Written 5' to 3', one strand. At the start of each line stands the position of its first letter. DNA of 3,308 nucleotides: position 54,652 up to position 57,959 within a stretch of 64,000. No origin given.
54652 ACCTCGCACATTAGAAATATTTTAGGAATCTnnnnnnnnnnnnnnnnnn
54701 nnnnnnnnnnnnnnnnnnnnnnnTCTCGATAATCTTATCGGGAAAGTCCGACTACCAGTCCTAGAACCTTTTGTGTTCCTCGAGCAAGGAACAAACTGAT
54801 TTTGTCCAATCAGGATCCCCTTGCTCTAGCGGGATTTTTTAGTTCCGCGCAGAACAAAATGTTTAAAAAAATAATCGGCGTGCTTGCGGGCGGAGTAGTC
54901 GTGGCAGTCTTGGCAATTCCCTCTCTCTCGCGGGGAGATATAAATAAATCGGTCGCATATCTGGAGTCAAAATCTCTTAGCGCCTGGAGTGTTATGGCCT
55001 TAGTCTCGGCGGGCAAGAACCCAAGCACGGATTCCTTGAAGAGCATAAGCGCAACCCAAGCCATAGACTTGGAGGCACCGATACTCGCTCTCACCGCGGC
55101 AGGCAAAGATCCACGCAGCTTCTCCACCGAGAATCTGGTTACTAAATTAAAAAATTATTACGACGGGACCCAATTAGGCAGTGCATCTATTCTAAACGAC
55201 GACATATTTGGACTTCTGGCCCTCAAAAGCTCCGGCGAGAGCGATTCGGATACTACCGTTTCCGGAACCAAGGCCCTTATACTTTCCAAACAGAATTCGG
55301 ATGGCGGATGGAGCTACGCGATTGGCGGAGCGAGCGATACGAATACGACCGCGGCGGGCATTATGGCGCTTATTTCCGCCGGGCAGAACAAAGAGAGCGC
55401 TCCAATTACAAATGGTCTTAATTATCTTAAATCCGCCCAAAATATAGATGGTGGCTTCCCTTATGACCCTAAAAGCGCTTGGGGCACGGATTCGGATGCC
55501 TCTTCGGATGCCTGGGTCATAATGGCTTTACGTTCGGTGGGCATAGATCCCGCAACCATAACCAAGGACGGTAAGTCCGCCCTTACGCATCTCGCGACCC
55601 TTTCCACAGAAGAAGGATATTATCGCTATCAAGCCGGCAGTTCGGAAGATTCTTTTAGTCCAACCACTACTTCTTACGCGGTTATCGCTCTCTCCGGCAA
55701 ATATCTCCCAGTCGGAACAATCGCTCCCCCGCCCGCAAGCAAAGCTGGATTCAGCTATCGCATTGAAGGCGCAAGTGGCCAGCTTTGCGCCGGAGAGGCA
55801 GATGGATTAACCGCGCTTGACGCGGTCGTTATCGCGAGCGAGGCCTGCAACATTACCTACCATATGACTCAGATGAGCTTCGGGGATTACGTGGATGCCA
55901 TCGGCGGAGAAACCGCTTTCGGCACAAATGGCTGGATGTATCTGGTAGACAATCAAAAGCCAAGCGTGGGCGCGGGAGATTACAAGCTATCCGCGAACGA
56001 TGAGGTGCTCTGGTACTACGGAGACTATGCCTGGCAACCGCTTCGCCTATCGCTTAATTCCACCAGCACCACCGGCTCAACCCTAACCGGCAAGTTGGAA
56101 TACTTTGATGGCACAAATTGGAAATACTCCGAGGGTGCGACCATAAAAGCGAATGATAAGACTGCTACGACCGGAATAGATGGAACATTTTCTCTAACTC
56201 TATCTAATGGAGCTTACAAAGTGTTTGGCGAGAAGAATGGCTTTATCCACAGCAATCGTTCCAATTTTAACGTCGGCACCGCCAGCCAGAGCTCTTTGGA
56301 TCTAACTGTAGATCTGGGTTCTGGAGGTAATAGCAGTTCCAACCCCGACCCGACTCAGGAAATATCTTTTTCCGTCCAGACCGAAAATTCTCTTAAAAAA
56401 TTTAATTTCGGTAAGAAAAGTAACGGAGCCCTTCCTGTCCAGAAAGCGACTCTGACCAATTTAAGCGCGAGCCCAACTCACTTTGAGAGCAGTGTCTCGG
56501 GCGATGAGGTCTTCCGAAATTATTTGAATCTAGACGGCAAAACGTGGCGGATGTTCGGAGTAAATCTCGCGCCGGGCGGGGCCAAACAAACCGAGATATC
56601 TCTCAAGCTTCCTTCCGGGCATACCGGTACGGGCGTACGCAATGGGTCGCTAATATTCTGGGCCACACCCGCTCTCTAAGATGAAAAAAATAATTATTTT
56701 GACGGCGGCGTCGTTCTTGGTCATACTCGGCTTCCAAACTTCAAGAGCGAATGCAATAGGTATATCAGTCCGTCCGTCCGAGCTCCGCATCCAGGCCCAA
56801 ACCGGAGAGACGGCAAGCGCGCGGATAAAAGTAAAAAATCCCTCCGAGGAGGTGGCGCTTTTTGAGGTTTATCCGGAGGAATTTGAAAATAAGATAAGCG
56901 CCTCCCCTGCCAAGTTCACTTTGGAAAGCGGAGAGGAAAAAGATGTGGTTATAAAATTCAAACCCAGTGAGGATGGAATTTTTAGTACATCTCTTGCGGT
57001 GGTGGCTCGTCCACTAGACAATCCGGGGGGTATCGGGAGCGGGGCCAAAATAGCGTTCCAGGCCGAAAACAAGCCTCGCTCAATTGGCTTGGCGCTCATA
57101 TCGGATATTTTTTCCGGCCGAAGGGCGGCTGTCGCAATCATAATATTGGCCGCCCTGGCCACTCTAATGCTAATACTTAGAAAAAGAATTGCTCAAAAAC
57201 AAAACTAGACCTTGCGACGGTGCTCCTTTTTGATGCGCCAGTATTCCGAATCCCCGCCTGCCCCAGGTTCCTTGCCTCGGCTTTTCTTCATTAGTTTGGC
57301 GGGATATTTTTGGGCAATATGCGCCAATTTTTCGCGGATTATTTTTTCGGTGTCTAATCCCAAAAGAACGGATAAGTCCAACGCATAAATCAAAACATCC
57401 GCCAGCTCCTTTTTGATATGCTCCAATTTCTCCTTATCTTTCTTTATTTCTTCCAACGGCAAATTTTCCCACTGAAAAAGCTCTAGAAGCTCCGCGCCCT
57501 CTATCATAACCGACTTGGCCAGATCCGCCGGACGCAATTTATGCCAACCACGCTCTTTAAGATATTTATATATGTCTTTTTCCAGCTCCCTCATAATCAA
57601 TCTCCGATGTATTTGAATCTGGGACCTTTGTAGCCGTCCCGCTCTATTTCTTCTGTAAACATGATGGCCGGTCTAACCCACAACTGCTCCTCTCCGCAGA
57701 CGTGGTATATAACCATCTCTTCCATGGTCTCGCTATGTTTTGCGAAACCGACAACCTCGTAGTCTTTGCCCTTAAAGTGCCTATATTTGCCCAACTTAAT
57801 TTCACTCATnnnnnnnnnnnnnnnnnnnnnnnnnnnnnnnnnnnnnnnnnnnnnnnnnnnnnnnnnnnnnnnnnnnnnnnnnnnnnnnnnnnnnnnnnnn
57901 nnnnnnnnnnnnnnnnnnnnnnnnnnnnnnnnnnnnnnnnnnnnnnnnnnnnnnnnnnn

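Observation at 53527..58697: Two paralogous CYTH (triphosphate tunnel) + family-I pyrophosphatase-like gene pairs 3.8 kb apart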

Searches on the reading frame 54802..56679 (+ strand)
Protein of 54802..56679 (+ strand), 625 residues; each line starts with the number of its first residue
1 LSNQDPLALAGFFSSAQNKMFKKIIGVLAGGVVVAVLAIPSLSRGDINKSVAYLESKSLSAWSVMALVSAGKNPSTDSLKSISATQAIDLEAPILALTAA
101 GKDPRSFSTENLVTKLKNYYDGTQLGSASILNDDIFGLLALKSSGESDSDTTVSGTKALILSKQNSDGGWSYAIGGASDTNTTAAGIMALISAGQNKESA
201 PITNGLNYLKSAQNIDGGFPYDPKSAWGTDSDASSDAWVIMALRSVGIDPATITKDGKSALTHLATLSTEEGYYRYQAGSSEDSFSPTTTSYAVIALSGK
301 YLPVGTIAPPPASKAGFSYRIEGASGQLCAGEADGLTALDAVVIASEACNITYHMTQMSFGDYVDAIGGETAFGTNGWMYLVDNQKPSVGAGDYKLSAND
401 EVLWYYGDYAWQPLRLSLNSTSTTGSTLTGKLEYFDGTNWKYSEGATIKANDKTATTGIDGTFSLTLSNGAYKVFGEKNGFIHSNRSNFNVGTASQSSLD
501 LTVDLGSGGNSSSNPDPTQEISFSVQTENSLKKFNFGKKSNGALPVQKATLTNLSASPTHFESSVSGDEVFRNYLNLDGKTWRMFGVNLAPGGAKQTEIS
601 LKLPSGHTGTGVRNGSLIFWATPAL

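Call 3: search_protein_families(library=pfam, proteins=[window:54802-56679:+], max_evalue=0.01)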
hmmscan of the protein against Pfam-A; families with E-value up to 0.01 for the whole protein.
window:54802-56679:+ (625 aa): 5 families
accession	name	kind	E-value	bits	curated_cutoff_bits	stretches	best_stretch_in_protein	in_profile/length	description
PF14478.12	DUF4430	-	1.3e-12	48.4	23.8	1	355-407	21-71/72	Domain of unknown function (DUF4430)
PF13243.12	SQHop_cyclase_C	-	1.6e-08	34.4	26.1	1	141-257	149-270/319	Squalene-hopene cyclase C-terminal domain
PF13249.12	SQHop_cyclase_N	-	6.8e-06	25.9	26.2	1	147-200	41-94/291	Squalene-hopene cyclase N-terminal domain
PF13620.12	CarboxypepD_reg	-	0.00022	21.9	32.3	1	444-503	15-81/82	Carboxypeptidase regulatory-like domain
PF00432.27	Prenyltrans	-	0.0039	17.1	26.5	0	136-223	84-171/304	Prenyltransferase alpha-alpha toroid domain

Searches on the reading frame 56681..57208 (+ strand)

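Call 3: search_protein_families(library=pfam, proteins=[window:56681-57208:+], max_evalue=0.01)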
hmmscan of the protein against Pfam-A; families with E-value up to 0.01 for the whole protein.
window:56681-57208:+ (175 aa): 8 families
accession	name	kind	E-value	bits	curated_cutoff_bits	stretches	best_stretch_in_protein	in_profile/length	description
PF22067.2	Cep192_D3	-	2.4e-06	28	27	1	34-99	8-74/99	Cep192 domain 3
PF15780.11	ASH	-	1.7e-05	25.3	27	1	40-107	20-88/98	Abnormal spindle-like microcephaly-assoc'd, ASPM-SPD-2-Hydin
PF24507.1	Ig_CFAP65_4th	-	3e-05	24.8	27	1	49-109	2-62/76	CFAP65, fourth Ig-like domain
PF22076.2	Cep192_D6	-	0.00016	22.3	35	1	29-97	5-72/101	Cep192 domain 6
PF25249.1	Ig_CFAP65_7th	-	0.00039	20.6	28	1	41-114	17-90/120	CFAP65, seventh Ig-like domain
PF22544.2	HYDIN_VesB_CFA65-like_Ig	-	0.00063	20.4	25.5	1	40-107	16-84/100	HYDIN/CFA65/VesB-like, Ig-like domain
PF00635.32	Motile_Sperm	-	0.0063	16.8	25.9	1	28-97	2-71/109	MSP (Major sperm protein) domain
PF22066.2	Cep192_D8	-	0.0073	17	33.5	0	39-109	18-86/101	Cep192 domain 8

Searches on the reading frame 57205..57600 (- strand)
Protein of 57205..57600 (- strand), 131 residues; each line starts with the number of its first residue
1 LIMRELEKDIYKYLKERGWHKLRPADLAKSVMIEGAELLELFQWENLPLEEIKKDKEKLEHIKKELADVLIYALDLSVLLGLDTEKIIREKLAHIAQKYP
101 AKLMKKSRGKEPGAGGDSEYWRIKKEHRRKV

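Call 3: search_protein_families(library=pfam, proteins=[window:57205-57600:-], max_evalue=0.01)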
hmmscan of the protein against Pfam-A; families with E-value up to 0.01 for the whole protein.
window:57205-57600:- (131 aa): 2 families
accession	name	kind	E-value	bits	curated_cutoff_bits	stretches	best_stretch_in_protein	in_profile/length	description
PF12643.12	MazG-like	-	2.4e-09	37.8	27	1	31-102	3-73/85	MazG-like family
PF03819.22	MazG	-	0.0004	21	22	1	50-99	19-70/74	MazG nucleotide pyrophosphohydrolase domain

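Call 4: search_protein_families(library=ncbifam, proteins=[window:57205-57600:-], max_evalue=0.01)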
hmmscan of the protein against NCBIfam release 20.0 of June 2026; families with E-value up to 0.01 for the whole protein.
window:57205-57600:- (131 aa): 0 families

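Call 62: search_protein_families(library=padloc, proteins=[window:57205-57600:-], max_evalue=0.01)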
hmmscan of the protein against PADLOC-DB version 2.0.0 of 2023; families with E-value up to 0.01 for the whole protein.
window:57205-57600:- (131 aa): 0 families

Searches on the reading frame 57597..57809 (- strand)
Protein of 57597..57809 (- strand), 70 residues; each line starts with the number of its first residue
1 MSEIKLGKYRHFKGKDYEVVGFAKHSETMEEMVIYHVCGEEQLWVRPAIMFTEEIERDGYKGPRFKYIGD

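Call 3: search_protein_families(library=pfam, proteins=[window:57597-57809:-], max_evalue=0.01)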
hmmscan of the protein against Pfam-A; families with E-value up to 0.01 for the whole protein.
window:57597-57809:- (70 aa): 1 family
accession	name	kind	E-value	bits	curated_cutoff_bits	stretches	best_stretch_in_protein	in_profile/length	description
PF07866.17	DUF1653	-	2.1e-25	89.3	23.5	1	7-66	1-61/62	Protein of unknown function (DUF1653)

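Call 4: search_protein_families(library=ncbifam, proteins=[window:57597-57809:-], max_evalue=0.01)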
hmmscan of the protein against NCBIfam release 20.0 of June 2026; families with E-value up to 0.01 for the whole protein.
window:57597-57809:- (70 aa): 0 families

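Call 62: search_protein_families(library=padloc, proteins=[window:57597-57809:-], max_evalue=0.01)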
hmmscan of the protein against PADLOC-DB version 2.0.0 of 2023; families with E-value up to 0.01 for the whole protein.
window:57597-57809:- (70 aa): 0 families
